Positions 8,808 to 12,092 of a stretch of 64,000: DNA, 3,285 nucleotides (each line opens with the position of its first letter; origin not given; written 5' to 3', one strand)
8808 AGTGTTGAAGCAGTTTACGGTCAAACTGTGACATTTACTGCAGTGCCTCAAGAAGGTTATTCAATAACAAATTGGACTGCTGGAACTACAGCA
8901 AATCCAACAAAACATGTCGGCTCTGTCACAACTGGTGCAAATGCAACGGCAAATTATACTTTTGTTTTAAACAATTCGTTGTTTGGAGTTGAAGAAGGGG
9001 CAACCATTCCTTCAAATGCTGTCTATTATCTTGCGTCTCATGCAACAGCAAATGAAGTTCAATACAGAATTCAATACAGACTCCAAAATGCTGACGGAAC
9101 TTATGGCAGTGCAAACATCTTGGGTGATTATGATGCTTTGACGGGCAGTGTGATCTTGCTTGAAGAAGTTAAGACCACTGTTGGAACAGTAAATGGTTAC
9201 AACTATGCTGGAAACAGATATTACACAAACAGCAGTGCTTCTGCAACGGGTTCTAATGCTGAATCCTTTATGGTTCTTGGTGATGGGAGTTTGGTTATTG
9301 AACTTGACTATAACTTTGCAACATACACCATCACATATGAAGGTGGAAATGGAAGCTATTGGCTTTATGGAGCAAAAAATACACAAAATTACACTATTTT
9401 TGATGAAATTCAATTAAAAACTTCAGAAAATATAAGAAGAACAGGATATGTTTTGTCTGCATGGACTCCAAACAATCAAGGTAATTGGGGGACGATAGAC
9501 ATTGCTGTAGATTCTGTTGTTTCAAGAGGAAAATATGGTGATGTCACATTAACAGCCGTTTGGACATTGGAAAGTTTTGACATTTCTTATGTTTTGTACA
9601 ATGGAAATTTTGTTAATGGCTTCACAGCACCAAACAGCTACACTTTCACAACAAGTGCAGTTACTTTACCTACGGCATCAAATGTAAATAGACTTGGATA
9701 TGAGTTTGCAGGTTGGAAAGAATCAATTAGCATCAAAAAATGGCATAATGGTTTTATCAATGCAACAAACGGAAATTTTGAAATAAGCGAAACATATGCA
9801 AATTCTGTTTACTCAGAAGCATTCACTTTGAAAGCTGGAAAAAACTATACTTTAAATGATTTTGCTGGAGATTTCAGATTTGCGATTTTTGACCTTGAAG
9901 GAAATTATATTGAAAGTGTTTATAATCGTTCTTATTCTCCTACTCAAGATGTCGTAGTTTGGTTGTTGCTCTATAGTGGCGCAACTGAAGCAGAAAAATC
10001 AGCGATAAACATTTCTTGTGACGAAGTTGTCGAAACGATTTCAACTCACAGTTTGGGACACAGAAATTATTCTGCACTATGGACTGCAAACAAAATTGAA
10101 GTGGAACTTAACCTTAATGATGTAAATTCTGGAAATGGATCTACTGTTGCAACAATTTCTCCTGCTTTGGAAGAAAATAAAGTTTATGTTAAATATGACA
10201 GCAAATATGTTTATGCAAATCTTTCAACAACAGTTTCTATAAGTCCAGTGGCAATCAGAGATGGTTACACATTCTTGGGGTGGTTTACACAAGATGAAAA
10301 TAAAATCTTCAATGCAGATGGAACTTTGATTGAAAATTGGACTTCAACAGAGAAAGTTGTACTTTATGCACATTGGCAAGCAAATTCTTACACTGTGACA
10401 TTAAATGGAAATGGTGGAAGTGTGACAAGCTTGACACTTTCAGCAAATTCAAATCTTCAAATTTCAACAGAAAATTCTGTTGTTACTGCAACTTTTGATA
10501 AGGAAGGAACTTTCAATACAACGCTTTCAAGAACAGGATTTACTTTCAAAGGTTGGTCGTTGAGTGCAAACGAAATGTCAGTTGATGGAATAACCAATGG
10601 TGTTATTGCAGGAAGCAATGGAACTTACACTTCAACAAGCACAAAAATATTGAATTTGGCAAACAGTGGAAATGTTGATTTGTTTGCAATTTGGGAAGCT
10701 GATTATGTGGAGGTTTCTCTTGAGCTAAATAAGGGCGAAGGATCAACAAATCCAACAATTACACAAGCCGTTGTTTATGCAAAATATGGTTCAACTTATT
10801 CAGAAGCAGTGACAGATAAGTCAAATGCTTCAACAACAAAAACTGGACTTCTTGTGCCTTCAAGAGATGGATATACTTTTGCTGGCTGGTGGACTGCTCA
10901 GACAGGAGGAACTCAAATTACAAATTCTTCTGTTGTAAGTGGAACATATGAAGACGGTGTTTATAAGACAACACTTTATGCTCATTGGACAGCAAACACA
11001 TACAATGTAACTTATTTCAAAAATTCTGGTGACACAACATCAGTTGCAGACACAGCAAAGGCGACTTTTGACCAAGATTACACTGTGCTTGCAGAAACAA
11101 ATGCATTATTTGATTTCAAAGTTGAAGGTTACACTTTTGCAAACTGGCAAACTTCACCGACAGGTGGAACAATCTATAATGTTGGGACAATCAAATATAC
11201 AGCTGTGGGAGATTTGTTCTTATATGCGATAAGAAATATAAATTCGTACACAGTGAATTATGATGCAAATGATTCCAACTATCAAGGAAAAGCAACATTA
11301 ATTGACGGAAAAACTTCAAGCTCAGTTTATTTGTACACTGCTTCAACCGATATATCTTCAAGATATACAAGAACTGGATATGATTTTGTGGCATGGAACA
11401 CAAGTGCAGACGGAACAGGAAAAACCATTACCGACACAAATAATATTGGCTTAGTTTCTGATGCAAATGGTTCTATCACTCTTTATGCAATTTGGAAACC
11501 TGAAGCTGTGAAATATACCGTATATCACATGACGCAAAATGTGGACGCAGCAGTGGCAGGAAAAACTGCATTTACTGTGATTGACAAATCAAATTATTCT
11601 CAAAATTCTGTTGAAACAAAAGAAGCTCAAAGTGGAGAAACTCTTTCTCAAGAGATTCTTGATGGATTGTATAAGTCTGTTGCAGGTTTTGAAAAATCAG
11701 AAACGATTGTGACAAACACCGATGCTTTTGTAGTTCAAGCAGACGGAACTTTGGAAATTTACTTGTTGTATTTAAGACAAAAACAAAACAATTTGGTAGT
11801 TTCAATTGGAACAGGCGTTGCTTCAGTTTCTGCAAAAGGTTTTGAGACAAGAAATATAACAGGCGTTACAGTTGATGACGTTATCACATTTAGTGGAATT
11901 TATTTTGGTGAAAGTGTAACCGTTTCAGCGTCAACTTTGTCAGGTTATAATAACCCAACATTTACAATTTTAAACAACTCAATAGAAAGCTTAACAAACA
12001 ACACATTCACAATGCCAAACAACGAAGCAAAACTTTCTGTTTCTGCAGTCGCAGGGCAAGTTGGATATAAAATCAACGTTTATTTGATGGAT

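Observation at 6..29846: One uninterrupted ORF of at least 9,946 codons (29.8 kb), open at the window edge: a giant modular surface protein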

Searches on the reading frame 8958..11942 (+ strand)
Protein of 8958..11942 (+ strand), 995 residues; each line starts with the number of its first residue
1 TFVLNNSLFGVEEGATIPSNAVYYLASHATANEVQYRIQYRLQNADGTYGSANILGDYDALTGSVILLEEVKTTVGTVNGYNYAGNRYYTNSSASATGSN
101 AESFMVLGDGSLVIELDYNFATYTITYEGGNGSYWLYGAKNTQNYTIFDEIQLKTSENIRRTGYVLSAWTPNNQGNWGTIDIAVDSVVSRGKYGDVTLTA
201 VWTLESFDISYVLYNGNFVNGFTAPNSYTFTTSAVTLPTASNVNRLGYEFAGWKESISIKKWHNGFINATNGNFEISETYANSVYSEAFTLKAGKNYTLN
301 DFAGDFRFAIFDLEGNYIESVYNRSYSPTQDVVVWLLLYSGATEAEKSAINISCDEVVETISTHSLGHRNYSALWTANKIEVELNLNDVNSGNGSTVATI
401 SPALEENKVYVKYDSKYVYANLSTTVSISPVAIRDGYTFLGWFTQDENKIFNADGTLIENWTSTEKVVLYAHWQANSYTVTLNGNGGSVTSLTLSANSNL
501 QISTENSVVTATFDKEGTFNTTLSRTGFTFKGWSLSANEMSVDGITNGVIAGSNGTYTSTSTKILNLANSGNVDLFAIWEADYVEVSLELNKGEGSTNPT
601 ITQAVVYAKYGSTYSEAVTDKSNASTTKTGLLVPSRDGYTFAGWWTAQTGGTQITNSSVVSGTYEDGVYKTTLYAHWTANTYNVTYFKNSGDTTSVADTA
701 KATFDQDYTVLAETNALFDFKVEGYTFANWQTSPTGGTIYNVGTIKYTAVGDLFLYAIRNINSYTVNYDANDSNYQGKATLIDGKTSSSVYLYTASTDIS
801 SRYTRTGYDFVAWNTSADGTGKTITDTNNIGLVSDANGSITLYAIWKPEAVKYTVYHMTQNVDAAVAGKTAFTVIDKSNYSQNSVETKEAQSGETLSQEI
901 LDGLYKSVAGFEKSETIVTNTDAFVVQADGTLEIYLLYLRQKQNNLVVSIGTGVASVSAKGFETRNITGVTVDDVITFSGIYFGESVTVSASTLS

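Call 5: search_protein_families(library=pfam, proteins=[window:8958-11942:+], max_evalue=0.01)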
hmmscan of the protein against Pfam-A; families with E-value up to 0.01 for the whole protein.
window:8958-11942:+ (995 aa): 2 families
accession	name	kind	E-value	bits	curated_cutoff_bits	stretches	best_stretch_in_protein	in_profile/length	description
PF09479.16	Flg_new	-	1.3e-32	112.1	27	5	764-844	1-64/65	Listeria-Bacteroides repeat domain (List_Bact_rpt)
PF21130.3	YgfZ_barrel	-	0.00094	19.6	27.2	1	134-175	6-46/68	YgfZ, beta-barrel domain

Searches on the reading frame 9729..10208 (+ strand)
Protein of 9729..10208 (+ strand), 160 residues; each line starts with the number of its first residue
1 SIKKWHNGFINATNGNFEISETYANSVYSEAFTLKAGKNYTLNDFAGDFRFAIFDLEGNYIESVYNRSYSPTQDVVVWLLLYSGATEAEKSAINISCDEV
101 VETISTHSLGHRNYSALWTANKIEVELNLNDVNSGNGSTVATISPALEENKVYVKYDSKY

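Call 66: search_protein_families(library=pfam, proteins=[window:9729-10208:+], max_evalue=1)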
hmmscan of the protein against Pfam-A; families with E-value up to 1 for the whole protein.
window:9729-10208:+ (160 aa): 1 family
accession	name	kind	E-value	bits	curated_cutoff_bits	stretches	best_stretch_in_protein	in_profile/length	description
PF24928.1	DUF7748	-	0.046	14.3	25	0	9-42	5-37/92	Domain of unknown function (DUF7748)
